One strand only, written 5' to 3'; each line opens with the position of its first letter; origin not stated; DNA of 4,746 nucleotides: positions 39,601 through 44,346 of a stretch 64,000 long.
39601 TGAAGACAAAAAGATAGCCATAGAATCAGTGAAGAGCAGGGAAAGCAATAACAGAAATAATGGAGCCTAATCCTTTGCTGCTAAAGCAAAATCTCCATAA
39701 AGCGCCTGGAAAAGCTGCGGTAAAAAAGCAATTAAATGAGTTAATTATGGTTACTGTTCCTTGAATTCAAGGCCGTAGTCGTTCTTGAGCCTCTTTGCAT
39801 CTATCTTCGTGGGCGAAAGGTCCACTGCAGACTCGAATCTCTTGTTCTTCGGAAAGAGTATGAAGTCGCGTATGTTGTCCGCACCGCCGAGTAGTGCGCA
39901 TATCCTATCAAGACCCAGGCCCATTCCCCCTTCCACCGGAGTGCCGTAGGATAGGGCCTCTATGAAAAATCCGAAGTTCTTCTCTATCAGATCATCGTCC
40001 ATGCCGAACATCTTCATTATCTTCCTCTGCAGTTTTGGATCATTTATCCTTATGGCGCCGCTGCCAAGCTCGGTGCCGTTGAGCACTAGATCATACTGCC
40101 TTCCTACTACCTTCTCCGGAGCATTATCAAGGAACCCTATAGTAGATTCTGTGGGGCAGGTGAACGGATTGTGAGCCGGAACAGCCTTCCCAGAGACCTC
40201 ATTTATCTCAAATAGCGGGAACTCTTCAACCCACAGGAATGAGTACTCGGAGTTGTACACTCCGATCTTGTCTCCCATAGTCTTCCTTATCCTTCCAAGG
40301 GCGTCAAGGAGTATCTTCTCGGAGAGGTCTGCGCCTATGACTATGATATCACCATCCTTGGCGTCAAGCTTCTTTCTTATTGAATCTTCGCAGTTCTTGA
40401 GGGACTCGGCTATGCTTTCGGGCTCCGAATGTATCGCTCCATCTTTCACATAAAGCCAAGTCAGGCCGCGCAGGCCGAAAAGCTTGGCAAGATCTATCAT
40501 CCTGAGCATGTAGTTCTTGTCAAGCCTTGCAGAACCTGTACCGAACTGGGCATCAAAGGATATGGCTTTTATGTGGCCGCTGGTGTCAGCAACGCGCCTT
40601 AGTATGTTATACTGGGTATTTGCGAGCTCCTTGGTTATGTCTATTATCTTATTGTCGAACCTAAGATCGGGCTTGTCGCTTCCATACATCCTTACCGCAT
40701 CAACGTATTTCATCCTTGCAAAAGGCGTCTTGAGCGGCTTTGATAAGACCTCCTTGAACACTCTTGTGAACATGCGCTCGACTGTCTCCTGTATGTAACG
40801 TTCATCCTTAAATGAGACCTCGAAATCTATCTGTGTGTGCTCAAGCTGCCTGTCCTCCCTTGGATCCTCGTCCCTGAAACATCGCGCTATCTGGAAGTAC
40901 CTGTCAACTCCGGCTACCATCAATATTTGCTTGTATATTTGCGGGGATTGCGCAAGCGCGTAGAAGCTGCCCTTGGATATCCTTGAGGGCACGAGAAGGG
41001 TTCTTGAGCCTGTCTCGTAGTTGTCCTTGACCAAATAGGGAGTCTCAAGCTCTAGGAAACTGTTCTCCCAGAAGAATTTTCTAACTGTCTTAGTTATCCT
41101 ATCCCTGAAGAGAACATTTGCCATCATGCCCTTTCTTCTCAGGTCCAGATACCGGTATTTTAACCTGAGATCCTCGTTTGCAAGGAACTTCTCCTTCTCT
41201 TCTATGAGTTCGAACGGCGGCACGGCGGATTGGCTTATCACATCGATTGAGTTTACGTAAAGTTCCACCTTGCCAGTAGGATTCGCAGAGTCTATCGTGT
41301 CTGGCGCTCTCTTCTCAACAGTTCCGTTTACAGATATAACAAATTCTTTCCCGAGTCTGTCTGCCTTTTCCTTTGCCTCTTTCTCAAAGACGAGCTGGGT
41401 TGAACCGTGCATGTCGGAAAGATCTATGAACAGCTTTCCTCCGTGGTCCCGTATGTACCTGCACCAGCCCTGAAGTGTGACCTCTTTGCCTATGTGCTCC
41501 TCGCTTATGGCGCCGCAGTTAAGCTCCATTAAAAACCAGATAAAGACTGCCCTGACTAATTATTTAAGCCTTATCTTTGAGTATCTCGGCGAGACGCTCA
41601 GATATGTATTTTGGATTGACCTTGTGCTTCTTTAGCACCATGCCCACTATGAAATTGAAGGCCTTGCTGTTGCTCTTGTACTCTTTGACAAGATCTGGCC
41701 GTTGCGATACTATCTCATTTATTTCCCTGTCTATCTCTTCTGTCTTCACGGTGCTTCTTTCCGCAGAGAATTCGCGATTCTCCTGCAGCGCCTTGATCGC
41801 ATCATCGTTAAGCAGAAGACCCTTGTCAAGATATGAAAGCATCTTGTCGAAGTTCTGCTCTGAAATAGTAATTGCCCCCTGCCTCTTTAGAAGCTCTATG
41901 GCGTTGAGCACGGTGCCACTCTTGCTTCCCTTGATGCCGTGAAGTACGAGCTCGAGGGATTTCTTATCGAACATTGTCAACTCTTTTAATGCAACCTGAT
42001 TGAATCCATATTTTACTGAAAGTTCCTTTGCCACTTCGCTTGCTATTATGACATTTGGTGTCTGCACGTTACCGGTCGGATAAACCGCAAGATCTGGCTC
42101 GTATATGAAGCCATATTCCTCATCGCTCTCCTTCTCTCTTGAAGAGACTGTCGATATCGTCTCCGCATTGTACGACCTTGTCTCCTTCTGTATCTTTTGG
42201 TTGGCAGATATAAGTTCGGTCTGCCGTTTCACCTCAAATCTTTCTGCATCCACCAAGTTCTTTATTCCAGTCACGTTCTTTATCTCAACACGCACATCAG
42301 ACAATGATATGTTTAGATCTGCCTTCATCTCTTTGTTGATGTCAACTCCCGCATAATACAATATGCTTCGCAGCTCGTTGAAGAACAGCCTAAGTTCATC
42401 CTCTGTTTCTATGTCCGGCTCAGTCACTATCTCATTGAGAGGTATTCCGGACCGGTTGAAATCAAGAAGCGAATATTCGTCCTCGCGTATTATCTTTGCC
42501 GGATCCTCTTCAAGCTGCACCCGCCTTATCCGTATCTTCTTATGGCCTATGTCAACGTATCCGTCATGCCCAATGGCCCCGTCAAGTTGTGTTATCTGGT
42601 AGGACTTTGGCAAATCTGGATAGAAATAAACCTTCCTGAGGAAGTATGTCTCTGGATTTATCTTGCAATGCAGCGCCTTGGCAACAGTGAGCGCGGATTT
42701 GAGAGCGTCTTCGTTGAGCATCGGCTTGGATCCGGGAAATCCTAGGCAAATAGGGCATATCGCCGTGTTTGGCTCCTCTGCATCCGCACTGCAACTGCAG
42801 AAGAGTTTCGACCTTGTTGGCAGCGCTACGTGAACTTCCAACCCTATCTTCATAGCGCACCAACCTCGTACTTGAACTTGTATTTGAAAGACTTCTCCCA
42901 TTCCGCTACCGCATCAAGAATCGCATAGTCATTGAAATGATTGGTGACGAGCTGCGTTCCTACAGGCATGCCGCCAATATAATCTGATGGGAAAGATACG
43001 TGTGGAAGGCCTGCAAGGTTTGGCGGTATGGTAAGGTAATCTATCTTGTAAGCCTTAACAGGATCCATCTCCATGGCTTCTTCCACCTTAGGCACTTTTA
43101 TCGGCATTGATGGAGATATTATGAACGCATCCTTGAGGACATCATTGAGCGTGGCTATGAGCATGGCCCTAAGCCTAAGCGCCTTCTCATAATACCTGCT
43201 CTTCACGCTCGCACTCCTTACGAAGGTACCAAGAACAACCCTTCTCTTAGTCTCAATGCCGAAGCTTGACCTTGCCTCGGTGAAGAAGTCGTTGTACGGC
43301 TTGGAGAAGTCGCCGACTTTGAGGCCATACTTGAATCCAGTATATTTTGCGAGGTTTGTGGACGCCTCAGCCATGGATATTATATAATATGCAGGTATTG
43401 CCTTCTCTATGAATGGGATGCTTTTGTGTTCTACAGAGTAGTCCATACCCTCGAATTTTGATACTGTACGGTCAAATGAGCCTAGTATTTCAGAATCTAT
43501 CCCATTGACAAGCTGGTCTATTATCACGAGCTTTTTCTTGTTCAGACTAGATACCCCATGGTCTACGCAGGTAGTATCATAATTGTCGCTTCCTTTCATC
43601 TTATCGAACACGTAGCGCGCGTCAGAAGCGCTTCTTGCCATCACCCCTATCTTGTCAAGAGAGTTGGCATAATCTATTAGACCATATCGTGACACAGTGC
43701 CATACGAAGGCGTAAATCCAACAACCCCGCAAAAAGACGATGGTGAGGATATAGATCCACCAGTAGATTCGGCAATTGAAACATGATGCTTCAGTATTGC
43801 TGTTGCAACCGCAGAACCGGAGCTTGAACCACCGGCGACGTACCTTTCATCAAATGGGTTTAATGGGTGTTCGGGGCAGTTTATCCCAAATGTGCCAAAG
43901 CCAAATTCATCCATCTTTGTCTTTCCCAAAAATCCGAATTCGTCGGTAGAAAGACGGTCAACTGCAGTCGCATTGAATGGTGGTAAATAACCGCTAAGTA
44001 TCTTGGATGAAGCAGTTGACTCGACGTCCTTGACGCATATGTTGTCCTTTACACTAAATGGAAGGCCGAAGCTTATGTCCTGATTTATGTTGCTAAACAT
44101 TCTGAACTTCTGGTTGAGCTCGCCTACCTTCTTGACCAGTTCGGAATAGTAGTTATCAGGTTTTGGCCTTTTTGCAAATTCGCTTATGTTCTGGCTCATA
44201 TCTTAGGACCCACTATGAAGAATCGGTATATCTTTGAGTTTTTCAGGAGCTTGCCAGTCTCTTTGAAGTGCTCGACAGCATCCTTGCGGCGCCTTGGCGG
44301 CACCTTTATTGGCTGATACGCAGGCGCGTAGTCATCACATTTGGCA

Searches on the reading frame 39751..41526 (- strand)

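Call 21: search_protein_families(library=pfam, proteins=[window:39751-41526:-], max_evalue=0.0001)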
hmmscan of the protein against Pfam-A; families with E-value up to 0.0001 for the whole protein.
window:39751-41526:- (591 aa): 3 families
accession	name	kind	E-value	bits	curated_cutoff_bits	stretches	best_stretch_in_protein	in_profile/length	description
PF00152.25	tRNA-synt_2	-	2e-103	346.1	25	1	117-562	1-308/308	tRNA synthetases class II (D, K and N)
PF01336.31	tRNA_anti-codon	-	5.2e-15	55.6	27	1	16-97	1-75/75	OB-fold nucleic acid binding domain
PF02938.19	GAD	-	5.4e-06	27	23.4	1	316-409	8-94/95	GAD domain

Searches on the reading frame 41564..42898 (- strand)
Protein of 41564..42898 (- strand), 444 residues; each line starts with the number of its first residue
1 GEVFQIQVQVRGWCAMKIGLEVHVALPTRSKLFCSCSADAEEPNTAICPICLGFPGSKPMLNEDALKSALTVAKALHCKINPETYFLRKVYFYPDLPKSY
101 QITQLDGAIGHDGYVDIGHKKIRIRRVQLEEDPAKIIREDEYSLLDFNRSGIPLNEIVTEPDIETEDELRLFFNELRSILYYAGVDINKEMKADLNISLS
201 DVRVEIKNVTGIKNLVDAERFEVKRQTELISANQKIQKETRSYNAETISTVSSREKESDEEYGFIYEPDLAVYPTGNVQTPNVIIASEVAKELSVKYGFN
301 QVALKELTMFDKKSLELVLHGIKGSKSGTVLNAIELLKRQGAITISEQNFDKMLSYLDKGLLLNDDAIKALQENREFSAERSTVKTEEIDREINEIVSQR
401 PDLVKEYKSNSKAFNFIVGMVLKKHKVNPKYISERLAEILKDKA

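Call 21: search_protein_families(library=pfam, proteins=[window:41564-42898:-], max_evalue=0.0001)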
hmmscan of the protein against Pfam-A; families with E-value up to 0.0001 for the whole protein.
window:41564-42898:- (444 aa): 2 families
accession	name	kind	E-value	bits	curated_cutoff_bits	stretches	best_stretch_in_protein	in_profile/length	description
PF02934.20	GatB_N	-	3.8e-82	276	23.4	1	16-272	1-268/277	GatB/GatE catalytic domain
PF02637.23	GatB_Yqey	-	7.9e-07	29.5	27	1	361-440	69-148/148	GatB domain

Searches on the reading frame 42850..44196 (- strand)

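Call 21: search_protein_families(library=pfam, proteins=[window:42850-44196:-], max_evalue=0.0001)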
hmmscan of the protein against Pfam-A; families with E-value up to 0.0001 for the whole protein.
window:42850-44196:- (448 aa): 1 family
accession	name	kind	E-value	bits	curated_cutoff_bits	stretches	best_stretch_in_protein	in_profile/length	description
PF01425.27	Amidase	-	1.2e-85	288.7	27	1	43-427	48-445/445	Amidase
